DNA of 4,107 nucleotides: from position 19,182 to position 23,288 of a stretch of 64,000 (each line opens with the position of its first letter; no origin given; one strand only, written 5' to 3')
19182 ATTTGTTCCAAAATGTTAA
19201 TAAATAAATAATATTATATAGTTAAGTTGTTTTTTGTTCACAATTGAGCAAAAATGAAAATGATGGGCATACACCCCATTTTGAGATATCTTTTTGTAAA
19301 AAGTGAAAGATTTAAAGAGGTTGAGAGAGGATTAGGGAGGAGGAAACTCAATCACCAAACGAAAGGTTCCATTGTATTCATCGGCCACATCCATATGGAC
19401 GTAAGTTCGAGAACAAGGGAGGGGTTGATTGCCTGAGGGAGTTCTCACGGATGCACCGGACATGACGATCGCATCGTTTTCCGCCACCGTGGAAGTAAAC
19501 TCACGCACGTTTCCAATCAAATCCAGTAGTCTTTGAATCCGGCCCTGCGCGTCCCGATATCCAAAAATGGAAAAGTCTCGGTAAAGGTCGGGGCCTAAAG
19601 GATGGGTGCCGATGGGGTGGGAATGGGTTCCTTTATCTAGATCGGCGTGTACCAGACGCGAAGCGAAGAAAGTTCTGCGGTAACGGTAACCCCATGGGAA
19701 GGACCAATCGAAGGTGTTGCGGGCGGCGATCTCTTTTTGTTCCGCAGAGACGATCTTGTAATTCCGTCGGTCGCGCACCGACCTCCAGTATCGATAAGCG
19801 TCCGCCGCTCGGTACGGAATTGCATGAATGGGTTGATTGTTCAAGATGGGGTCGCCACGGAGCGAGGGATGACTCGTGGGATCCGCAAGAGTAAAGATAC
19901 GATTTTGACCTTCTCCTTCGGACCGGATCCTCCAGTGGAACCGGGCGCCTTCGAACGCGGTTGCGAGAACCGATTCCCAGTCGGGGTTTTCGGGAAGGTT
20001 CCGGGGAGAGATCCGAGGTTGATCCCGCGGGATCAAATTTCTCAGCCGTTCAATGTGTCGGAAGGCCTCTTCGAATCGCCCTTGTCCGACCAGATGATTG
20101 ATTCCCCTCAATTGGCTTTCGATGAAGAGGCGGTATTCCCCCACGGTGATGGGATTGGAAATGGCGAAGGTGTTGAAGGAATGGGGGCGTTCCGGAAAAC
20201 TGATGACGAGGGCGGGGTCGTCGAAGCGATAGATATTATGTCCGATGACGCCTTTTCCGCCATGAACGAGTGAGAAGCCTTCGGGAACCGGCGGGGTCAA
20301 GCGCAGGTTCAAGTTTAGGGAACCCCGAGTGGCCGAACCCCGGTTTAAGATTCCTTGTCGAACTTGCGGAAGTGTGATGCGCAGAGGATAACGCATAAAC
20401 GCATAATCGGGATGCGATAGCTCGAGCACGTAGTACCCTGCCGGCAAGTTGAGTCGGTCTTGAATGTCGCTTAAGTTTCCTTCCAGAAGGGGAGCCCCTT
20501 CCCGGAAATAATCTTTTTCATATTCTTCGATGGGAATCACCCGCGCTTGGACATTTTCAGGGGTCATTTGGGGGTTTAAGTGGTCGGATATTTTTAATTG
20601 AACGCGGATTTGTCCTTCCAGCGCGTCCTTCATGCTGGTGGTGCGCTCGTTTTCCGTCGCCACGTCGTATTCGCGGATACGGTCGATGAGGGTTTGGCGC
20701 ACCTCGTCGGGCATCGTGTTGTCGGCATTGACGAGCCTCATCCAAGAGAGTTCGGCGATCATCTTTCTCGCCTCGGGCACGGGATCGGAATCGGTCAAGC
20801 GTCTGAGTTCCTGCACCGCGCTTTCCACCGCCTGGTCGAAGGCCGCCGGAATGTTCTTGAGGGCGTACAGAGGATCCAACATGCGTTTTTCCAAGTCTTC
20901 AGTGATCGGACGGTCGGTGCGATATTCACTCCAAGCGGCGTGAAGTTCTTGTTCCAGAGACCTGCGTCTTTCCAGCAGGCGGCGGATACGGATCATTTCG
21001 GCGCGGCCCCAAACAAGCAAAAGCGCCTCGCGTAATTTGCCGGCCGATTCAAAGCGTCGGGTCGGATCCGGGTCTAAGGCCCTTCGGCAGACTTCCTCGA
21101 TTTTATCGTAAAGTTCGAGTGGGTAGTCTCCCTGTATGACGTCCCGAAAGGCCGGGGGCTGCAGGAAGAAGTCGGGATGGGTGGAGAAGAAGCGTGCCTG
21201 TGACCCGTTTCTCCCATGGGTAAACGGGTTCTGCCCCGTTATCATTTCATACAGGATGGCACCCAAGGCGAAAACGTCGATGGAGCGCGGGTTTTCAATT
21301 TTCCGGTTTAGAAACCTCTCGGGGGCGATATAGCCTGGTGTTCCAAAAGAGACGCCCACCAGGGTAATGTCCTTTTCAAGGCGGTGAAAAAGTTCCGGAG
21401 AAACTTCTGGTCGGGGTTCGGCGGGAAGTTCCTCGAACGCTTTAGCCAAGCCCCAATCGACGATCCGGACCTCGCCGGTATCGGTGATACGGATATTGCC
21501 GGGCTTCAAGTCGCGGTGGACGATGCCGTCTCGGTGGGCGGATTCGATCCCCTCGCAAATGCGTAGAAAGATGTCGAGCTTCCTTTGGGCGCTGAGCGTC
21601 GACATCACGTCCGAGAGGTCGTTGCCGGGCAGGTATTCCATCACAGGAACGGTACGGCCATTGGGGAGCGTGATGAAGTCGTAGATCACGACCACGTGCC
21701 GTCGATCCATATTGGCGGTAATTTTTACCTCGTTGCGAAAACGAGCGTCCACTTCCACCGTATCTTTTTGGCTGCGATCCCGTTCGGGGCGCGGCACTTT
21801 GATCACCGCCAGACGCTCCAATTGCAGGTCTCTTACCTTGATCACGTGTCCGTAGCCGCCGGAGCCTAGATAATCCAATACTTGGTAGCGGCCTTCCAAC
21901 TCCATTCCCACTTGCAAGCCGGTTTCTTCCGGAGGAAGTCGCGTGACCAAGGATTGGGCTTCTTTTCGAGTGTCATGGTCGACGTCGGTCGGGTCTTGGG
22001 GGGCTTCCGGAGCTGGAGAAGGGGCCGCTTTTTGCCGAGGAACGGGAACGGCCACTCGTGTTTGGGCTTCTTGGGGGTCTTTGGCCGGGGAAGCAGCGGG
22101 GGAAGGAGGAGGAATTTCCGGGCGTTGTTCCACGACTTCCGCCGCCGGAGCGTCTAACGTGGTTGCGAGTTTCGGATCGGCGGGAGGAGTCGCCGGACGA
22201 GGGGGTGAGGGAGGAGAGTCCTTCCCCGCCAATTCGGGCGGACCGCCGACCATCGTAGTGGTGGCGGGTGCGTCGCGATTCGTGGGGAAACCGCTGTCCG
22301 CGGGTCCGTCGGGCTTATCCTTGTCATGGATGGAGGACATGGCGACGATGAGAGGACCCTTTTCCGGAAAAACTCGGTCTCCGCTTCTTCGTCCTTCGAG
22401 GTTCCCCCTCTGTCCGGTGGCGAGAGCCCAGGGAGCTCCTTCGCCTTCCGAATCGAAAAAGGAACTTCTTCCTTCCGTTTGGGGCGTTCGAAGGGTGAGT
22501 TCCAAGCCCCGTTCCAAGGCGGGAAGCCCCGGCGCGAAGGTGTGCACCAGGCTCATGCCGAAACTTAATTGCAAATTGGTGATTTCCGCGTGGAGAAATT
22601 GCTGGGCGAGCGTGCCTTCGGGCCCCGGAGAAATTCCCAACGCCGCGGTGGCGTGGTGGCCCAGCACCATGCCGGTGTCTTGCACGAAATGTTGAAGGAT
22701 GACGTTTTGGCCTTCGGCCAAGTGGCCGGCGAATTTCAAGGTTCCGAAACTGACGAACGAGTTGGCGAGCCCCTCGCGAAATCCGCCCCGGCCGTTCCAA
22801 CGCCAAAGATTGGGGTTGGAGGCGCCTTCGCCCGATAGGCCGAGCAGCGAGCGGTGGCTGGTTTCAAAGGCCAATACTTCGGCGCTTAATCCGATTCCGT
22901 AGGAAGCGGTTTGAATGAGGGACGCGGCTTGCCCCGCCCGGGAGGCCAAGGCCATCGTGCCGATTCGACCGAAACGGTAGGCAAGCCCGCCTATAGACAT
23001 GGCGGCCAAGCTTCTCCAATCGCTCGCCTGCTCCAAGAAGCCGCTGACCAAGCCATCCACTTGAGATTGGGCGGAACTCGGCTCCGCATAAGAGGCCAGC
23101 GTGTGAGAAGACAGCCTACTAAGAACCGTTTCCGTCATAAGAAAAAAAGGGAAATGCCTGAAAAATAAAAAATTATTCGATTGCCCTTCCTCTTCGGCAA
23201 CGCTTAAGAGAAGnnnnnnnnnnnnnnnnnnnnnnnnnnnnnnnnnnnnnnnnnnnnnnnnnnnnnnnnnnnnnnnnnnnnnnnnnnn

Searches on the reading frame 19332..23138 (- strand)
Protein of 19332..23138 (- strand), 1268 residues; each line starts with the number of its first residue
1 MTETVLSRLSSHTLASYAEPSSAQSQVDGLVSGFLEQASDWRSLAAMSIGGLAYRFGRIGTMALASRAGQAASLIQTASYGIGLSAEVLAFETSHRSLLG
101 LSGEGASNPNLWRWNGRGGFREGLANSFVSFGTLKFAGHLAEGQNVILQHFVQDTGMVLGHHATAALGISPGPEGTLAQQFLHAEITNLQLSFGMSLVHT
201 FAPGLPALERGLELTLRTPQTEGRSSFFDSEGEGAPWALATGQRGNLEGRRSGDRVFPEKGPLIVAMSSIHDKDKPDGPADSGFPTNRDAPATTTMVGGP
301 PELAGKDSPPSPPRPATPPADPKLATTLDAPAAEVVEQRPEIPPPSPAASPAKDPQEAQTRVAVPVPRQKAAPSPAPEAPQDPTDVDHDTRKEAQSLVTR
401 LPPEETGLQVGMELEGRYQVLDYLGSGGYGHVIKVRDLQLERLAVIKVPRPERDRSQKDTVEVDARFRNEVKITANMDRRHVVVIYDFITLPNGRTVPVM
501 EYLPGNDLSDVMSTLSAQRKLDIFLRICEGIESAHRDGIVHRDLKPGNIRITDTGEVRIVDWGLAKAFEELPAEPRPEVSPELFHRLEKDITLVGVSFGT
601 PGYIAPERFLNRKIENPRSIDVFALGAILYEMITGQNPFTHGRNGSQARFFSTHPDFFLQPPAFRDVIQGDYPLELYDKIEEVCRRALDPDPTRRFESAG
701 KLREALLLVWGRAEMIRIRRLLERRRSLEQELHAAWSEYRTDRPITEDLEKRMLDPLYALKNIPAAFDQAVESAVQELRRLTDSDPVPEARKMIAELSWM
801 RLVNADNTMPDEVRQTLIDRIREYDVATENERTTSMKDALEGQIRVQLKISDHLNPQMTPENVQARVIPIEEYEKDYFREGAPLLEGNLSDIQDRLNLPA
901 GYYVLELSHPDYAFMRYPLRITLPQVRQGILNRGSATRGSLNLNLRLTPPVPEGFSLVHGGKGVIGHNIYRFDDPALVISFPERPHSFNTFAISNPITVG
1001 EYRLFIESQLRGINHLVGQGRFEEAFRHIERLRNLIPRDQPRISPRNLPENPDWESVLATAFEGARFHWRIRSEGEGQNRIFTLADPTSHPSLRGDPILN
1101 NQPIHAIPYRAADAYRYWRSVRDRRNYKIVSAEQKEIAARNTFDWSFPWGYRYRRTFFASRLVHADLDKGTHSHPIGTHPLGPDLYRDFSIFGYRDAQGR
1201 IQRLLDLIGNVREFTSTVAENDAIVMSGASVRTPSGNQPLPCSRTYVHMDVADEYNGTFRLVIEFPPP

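Call 8: search_protein_families(library=pfam, proteins=[window:19332-23138:-], max_evalue=0.1)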
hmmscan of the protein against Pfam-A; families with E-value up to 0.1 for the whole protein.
window:19332-23138:- (1268 aa): 7 families
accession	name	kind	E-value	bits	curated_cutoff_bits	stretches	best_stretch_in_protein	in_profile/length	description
PF00069.31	Pkinase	-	3.4e-39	135.3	31.7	1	418-696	1-252/263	Protein kinase domain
PF07714.23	PK_Tyr_Ser-Thr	-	2e-18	67.1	23.1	1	421-645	4-211/258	Protein tyrosine and serine/threonine kinase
PF03109.22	ABC1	-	3.6e-06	26.7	22.9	1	495-569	142-218/244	ABC1 atypical kinase-like domain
PF01636.29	APH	-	4.8e-05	23.7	23.2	1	536-565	167-197/239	Phosphotransferase enzyme family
PF03781.23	FGE-sulfatase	-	0.0028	17.8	23.3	1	957-1220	7-194/255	Sulfatase-modifying factor enzyme 1-like domain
PF01163.29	RIO1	-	0.02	14.9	22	0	495-563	80-149/187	RIO domain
PF09430.16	EMC7_beta-sandw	-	0.078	13.6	26.6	0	897-924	35-61/122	ER membrane protein complex subunit 7, beta-sandwich domain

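Call 9: search_protein_families(library=ncbifam, proteins=[window:19332-23138:-], max_evalue=0.1)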
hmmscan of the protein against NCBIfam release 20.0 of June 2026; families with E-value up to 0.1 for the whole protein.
window:19332-23138:- (1268 aa): 22 families
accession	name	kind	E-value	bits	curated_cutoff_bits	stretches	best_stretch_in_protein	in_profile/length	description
NF033483.0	PknB_PASTA_kin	equivalog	1.1e-46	160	450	1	411-707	2-266/563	Stk1 family PASTA domain-containing Ser/Thr kinase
NF009651.0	PRK13184.1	equivalog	8.5e-32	110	839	1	416-706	2-287/932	serine/threonine-protein kinase PknD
NF047741.1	antiphage_MADS6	equivalog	9.1e-32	110.3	460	2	513-715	294-466/612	methylation-associated defense system protein kinase MAD6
NF052427.1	StpK7MSMEG_1200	equivalog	2.9e-30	105.3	900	1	416-705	7-264/601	serine/threonine protein kinase StpK7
TIGR03903.1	TOMM_kin_cyc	equivalog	5.8e-21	74.1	705.75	1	446-703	8-241/1267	TOMM system kinase/cyclase fusion protein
NF038150.1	lanthi_synth_IV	equivalog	9.5e-20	70.5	650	1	395-711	181-458/851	class IV lanthionine synthetase LanL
NF033442.0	BREX_PglW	equivalog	1.7e-17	62.5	990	1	463-706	253-483/1391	BREX system serine/threonine kinase PglW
NF053615.1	SerThrKinAfsKStmc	equivalog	5.1e-12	45.3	1300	1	416-657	13-232/809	protein serine/threonine kinase AfsK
TIGR03724.2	arch_bud32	equivalog_domain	4.8e-10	39.2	125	1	459-569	32-135/193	KEOPS complex kinase/ATPase Bud32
NF038151.1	lanthi_synth_III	equivalog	1.6e-09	36.7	575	1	416-570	220-388/833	class III lanthionine synthetase LanKC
NF011463.0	PRK14879.1-4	equivalog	1.6e-08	34.3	188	1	430-566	29-161/237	Kae1-associated kinase Bud32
NF011464.0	PRK14879.1-7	equivalog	1.3e-07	31.6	246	1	496-570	81-154/221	Kae1-associated kinase Bud32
NF011461.0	PRK14879.1-2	equivalog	2.2e-07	30.9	372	1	455-567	37-148/225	Kae1-associated kinase Bud32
NF007174.0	PRK09605.1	equivalog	4.3e-07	28.8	447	1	444-569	359-477/535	bifunctional N(6)-L-threonylcarbamoyladenine synthase/serine/threonine protein kinase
NF043056.1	T4SS_LegK1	equivalog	5.1e-06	25.3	550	1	507-567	177-241/516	Dot/Icm T4SS effector kinase LegK1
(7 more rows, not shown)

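Call 58: search_protein_families(library=padloc, proteins=[window:19332-23138:-], max_evalue=0.01)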
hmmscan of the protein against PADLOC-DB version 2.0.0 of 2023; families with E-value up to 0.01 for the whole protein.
window:19332-23138:- (1268 aa): 34 families (the best 25 are shown)
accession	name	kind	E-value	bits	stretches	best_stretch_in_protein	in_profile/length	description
PDLC04042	PD-T4-6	-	1e-52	177.6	1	414-707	7-270/292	-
PDLC04053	PD-T4-6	-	2.6e-51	172.9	1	414-719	7-281/311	-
PDLC04138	mad6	-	2.1e-48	163.7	1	412-696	47-301/659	mads_6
PDLC04061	PD-T4-6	-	1.7e-45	154.5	1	409-706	9-280/510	-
PDLC04060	PD-T4-6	-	4.9e-43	145.8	1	411-709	3-269/486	-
PDLC04047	PD-T4-6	-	8.4e-43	144.7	1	411-704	5-267/327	-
PDLC04043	PD-T4-6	-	2e-41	140.5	1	411-709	7-277/452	-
PDLC04052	PD-T4-6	-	2.5e-40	137.1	1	413-707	6-274/496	-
PDLC04039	PD-T4-6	-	4.7e-39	132.7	1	409-709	8-275/458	-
PDLC04057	PD-T4-6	-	7.4e-39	132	1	410-707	2-268/443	-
PDLC04054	PD-T4-6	-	2.4e-38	130.4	1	414-706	9-270/347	-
PDLC04041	PD-T4-6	-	5e-37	126.2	1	407-707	20-291/443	-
PDLC01088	C3a189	-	8.6e-34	115.2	1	424-651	5-213/840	kinase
PDLC04048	PD-T4-6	-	1.1e-33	115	1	408-640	2-213/354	-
PDLC04040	PD-T4-6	-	2.4e-31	107.1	1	424-706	2-262/547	-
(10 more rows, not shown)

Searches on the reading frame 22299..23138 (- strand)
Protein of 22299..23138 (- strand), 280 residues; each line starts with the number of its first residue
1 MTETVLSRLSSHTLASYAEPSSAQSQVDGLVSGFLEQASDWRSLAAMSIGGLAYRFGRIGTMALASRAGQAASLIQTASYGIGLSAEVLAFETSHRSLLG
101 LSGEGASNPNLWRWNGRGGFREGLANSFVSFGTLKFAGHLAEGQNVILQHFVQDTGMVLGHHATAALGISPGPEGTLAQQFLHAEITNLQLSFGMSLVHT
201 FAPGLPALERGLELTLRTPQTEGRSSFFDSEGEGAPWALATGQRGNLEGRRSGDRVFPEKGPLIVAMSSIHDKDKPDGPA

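Call 27: predict_structure(alignment_id=A2)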
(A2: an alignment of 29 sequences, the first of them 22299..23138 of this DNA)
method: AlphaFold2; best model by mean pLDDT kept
length: 280 residues; sequences in the alignment: 29
mean_pLDDT: 77.5   pTM: 0.65
mean pLDDT of the five models: 77.5, 75.8, 75.1, 69.9, 68.9
residues with pLDDT >= 90: 103; 70-90: 96; 50-70: 34; < 50: 47
segments of 3 or more residues with pLDDT < 50: 232-257, 259-272
pLDDT, mean of each block of 10 residues (from residue 1): 54 58 80 79 91 93 86 88 95 93 87 90 92 90 90 92 91 92 89 86 89 83 52 46 44 46 45 52
secondary structure, 60 per line:
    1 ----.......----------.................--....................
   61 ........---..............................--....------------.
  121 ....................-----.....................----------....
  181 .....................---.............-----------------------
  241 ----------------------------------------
elements in order: H5-11 H22-38 H41-68 H72-101 H104-107 H120-140 H146-166 H177-201 H205-217

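Call 29: search_protein_representatives(alignment_id=A2)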
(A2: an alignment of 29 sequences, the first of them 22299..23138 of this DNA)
Query: 29 sequences, 286 profile positions. Proteins with E-value up to 0.001 (for the whole library): 962; up to 1e-10: 784; up to 1e-30: 467. The best 150 are listed.
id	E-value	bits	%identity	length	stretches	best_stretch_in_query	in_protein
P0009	2.2e-107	375.3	-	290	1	4-277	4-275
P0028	5.4e-106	370.7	-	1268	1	8-273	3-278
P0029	6.4e-104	363.9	-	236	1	2-221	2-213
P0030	5.1e-102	357.7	-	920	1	8-285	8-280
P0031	3.5e-101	354.9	-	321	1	14-268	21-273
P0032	9.8e-101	353.5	-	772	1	8-270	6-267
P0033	1.1e-100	353.3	-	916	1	7-226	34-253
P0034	7.3e-99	347.3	-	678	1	7-230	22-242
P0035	1.1e-98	346.7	-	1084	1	9-227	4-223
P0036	1.5e-98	346.3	-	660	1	9-272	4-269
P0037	4.5e-98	344.7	-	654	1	8-276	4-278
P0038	8.3e-98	343.9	-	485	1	4-272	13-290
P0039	1.2e-97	343.3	-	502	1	8-218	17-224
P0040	3.8e-97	341.7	-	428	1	7-274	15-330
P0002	7.8e-97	340.7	-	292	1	8-276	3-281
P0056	3.0e-91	322.4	-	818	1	6-277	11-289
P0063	9.3e-90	317.5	-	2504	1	8-242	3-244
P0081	5.4e-87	308.4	-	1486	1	11-226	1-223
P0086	2.8e-86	306.0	-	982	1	5-272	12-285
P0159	1.2e-72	261.2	-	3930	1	8-221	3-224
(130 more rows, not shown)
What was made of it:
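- The scan finds 962 relatives, and in the top 150 listed the module starts at residues 1-57 of proteins 236-3930 aa long (call 29).
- Tried and rejected: The exhaustive HMMER scan gave 962 (call 29).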

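Call 30: fold_search(model_id=the predicted structure, library=pdb)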
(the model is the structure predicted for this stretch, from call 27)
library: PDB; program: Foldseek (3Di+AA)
matches with E <= 10: 123; with E <= 0.001: 0
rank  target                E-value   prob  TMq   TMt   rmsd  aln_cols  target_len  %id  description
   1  7met_B                1.2e+00  0.07  0.12  0.09  23.2       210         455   11  A. baumannii MsbA in complex with TBT1 decoupler (released 2021-10-06)
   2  2o9d_B                1.3e+00  0.09  0.15  0.17  15.1       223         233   17  Crystal Structure of AqpZ mutant T183C. (released 2007-02-13)
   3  9qsx_A                1.3e+00  0.11  0.10  0.11  15.1       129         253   16  Cryo-EM structure of aquaporin 3 at pH 8.0 (released 2026-02-18)
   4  2d57                  1.9e+00  0.06  0.13  0.15  16.8       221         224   13  Double layered 2D crystal structure of AQUAPORIN-4 (AQP4M23) at 3.2 a resolution by electron crystallography (released 2006-01-31)
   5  8ce1_C                2.1e+00  0.14  0.20  0.22  14.4       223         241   13  Cytochrome c maturation complex CcmABCD (released 2023-09-06)
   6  1qja_A                2.2e+00  0.08  0.14  0.17  16.1       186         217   10  14-3-3 ZETA/PHOSPHOPEPTIDE COMPLEX (MODE 2) (released 1999-09-15)
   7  3syv_H                2.2e+00  0.07  0.15  0.16  27.5       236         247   12  Crystal structure of mPACSIN 3 F-BAR domain mutant (released 2012-05-16)
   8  9fpy_I                2.4e+00  0.12  0.21  0.11  25.6       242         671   13  Structure of the complete Vaccinia DNA-dependent RNA polymerase complex assembly intermediate 3 (released 2025-06-25)
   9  6s38_B                2.6e+00  0.11  0.16  0.29  15.3       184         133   13  Ligand binding domain of the P. putida receptor PcaY_PP in complex with quinate (released 2020-10-21)
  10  1bgd                  2.6e+00  0.06  0.12  0.20  16.7       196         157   15  CRYSTAL STRUCTURE OF CANINE AND BOVINE GRANULOCYTE-COLONY STIMULATING FACTOR (G-CSF) (released 1993-10-31)
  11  6s33_A                2.9e+00  0.09  0.16  0.25  15.8       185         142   12  Ligand binding domain of the P. putida receptor PcaY_PP in complex with Protocatechuate (released 2020-10-21)
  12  3kyi_A                3.0e+00  0.10  0.15  0.24  12.3       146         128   19  Crystal structure of the phosphorylated P1 domain of CheA3 in complex with CheY6 from R. sphaeroides (released 2010-02-16)
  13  3kyj_A                3.0e+00  0.10  0.15  0.23  12.2       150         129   19  Crystal structure of the P1 domain of CheA3 in complex with CheY6 from R. sphaeroides (released 2010-02-16)
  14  5a63_C                3.2e+00  0.11  0.19  0.21  17.0       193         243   16  Cryo-EM structure of the human gamma-secretase complex at 3.4 angstrom resolution. (released 2015-08-05)
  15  6sy6_B                3.3e+00  0.11  0.14  0.21  14.5       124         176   16  TetR in complex with the TetR-binding RNA-aptamer K2 (released 2020-02-05)
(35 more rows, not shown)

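Call 41: search_protein_families(library=pfam, alignment_id=A4, max_evalue=0.00001)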
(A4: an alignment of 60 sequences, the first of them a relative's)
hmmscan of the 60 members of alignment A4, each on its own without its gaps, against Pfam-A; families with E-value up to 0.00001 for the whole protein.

A. member 1, P0028 (1268 aa): 3 families
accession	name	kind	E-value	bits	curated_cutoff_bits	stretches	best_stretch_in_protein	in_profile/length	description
PF00069.31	Pkinase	-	3.4e-39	135.3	31.7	1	418-696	1-252/263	Protein kinase domain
PF07714.23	PK_Tyr_Ser-Thr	-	2e-18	67.1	23.1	1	421-645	4-211/258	Protein tyrosine and serine/threonine kinase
PF03109.22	ABC1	-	3.6e-06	26.7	22.9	1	495-569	142-218/244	ABC1 atypical kinase-like domain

B. families by the number of members that match (of 60 scanned): 21 families
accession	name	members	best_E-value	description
PF00989.32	PAS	4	1.8e-14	PAS fold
PF00990.26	GGDEF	3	7.1e-49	Diguanylate cyclase, GGDEF domain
PF00069.31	Pkinase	3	3.4e-39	Protein kinase domain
PF02518.31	HATPase_c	3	2.4e-26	Histidine kinase-, DNA gyrase B-, and HSP90-like ATPase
PF07714.23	PK_Tyr_Ser-Thr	3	1.4e-18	Protein tyrosine and serine/threonine kinase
PF08448.16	PAS_4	3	2.8e-16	PAS fold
PF13426.13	PAS_9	3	3.1e-16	PAS domain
PF08447.18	PAS_3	3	8.8e-15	PAS fold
PF13188.13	PAS_8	3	8.2e-09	PAS domain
PF01593.30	Amino_oxidase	2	6.1e-10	Flavin containing amine oxidoreductase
PF04542.20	Sigma70_r2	2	4.2e-08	Sigma-70 region 2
PF03781.23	FGE-sulfatase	2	1.3e-07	Sulfatase-modifying factor enzyme 1-like domain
PF01636.29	APH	2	1.5e-06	Phosphotransferase enzyme family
PF04851.21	ResIII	1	4.7e-17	Type III restriction enzyme, res subunit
PF00155.27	Aminotran_1_2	1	4e-15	Aminotransferase class I and II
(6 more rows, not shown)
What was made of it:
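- Checked: Its FGE-like domain is weak in P3 (E 0.003) but reaches E 1e-7 or better in 2 of the 60 members scanned (call 41).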

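Call 47: search_protein_families(library=pfam, proteins=[P0159, P0063, P0081, P0086, P0056], max_evalue=0.000001)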
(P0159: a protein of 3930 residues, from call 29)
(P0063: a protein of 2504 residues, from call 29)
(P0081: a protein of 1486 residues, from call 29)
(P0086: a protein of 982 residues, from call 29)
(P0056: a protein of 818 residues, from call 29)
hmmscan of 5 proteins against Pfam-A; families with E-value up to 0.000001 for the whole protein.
P0159 (3930 aa): 6 families
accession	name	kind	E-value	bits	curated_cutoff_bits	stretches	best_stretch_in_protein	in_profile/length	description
PF00109.32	ketoacyl-synt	-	9.3e-18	65.2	20.8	1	3445-3660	50-250/252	Beta-ketoacyl synthase, N-terminal domain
PF00698.26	Acyl_transf_1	-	1.6e-16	61.1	32.7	1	1911-2120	5-176/319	Acyl transferase domain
PF01575.25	MaoC_dehydratas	-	2.3e-12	47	27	1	1784-1876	24-115/123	MaoC like domain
PF08354.15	Fas1-AflB-like_hel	-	2.5e-12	46.8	25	1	936-1192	3-265/353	Fatty acid synthase subunit beta/Fas1-like, helical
PF18325.7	Fas_alpha_ACP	-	5e-09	37.1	30.6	1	2397-2575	2-162/162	Fatty acid synthase subunit alpha Acyl carrier domain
PF13452.11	FAS1_DH_region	-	2e-07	31.6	22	0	1520-1637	11-130/132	FAS1-like, dehydratase domain region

P0063 (2504 aa): 4 families
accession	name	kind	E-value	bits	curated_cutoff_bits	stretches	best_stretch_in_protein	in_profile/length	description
PF02786.22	CPSase_L_D2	-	1.6e-49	168.8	19.8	1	499-709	2-209/211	Carbamoyl-phosphate synthase L chain, ATP binding domain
PF00289.28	Biotin_carb_N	-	2.4e-31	108.9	25.5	1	381-493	2-110/110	Biotin carboxylase, N-terminal domain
PF08326.17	ACC_central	-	5.1e-18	65.1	23.2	1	1359-1610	499-697/726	Acetyl-CoA carboxylase, central region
PF02785.25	Biotin_carb_C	-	1.9e-08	34.8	32.4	1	745-832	23-107/108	Biotin carboxylase C-terminal domain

P0081 (1486 aa): 1 family
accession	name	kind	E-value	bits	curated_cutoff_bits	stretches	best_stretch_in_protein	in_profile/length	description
PF00155.27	Aminotran_1_2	-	4.6e-28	98.9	19.7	1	1159-1475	48-358/361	Aminotransferase class I and II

P0086 (982 aa): 1 family
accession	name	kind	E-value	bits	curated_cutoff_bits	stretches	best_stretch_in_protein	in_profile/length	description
PF03949.21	Malic_M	-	5.1e-10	39.5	23.5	0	535-580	2-47/258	Malic enzyme, NAD binding domain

P0056 (818 aa): 0 families
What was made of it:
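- Cargo includes Pkinase, HATPase_c/PAS, GGDEF, sigma-70 with amine oxidase, helicase, aminotransferase, malic enzyme, type I FAS and multidomain ACC (calls 41, 47). Eukaryote-type FAS I and ACC_central cargo, plus kinases and HEAT repeats, resemble 'eukaryote-like' effector sets (calls 41, 47). A 3930-aa FAS I is an implausible secretion substrate (call 47).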
